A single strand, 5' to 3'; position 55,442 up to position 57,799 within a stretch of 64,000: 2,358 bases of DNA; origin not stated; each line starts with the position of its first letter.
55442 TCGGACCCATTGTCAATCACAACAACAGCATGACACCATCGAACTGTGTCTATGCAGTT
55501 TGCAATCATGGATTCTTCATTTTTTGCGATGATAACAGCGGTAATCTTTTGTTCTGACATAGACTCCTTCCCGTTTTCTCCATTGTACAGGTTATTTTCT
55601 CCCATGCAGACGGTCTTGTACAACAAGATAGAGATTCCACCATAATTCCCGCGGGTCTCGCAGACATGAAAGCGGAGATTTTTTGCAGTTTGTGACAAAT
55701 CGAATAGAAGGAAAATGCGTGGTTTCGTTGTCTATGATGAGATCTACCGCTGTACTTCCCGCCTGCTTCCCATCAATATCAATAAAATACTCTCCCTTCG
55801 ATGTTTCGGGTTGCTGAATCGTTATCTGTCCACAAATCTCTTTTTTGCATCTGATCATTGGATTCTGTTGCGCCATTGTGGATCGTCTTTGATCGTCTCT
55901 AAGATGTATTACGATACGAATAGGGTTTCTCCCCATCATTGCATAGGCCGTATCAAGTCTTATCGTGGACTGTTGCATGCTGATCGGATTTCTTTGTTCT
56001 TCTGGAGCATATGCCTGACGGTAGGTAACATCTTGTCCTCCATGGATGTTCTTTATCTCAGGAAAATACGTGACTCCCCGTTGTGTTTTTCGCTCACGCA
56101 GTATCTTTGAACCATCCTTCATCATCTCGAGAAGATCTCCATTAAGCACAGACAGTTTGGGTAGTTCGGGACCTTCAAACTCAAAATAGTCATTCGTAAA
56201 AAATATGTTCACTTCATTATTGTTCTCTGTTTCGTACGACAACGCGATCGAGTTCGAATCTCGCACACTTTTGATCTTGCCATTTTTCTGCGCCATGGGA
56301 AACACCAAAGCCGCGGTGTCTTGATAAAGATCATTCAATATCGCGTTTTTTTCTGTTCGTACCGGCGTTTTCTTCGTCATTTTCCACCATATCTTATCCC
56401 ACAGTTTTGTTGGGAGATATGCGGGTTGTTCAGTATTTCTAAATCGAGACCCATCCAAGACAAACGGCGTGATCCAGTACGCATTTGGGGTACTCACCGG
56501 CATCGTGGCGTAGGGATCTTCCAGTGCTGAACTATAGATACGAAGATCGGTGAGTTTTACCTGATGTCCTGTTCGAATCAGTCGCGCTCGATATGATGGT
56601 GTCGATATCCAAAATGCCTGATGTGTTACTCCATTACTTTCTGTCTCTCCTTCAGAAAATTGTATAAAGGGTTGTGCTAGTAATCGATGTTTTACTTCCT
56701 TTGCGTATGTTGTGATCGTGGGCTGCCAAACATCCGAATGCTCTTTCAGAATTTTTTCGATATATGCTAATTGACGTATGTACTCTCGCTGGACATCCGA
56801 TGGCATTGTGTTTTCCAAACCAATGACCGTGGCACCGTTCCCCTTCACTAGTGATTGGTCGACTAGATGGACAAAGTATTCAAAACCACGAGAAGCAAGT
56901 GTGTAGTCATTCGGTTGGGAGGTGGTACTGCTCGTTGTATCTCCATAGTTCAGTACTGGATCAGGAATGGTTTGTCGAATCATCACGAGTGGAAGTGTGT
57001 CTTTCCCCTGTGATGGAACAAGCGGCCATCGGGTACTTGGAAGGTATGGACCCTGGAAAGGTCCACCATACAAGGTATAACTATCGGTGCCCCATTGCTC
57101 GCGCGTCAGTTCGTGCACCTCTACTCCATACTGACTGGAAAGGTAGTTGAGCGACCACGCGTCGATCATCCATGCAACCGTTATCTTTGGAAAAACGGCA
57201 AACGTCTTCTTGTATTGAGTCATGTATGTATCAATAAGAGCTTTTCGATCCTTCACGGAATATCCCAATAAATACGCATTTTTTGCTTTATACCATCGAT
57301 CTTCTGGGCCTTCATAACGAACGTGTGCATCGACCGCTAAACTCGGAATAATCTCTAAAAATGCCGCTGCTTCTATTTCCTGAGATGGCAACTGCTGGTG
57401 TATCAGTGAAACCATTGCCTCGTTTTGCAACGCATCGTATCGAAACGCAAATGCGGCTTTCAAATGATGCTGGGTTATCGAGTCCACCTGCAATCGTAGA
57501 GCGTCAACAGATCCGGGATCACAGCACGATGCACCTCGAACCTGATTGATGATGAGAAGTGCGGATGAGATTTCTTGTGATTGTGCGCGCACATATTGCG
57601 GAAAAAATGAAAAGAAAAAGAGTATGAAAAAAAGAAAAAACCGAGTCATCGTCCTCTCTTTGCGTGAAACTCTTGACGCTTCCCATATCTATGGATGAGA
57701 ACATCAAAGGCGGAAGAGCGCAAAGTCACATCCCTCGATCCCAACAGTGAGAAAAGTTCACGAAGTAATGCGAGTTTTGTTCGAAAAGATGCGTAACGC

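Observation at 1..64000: A 64-kb block dedicated to glycan assembly with about 14 GT-C-fold membrane glycosyltransferase-like proteins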

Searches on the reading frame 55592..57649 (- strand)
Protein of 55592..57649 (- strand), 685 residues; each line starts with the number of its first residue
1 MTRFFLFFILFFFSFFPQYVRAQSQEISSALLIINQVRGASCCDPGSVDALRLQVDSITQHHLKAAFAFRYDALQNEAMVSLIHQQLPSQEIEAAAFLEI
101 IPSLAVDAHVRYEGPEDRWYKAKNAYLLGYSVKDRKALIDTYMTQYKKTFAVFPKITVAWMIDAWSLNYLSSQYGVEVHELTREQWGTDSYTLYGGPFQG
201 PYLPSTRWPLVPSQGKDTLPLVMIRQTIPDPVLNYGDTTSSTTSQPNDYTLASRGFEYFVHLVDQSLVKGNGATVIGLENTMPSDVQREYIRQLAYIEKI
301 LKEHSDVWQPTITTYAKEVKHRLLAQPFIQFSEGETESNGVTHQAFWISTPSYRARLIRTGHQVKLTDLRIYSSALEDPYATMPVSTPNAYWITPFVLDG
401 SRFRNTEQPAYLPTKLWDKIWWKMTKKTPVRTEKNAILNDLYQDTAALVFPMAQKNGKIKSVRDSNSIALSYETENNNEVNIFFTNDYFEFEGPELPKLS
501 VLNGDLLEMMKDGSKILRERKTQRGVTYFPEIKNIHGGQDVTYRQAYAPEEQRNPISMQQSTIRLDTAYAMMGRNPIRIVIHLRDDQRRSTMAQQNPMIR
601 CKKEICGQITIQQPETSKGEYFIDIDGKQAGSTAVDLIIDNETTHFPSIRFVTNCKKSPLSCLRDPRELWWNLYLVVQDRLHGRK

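Call 5: search_protein_families(library=pfam, proteins=[window:55592-57649:-], max_evalue=0.01)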
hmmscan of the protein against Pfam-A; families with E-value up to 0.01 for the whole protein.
window:55592-57649:- (685 aa): 0 families

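Call 16: search_protein_families(library=ncbifam, proteins=[window:55592-57649:-], max_evalue=0.1)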
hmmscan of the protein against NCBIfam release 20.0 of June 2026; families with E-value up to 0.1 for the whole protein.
window:55592-57649:- (685 aa): 0 families
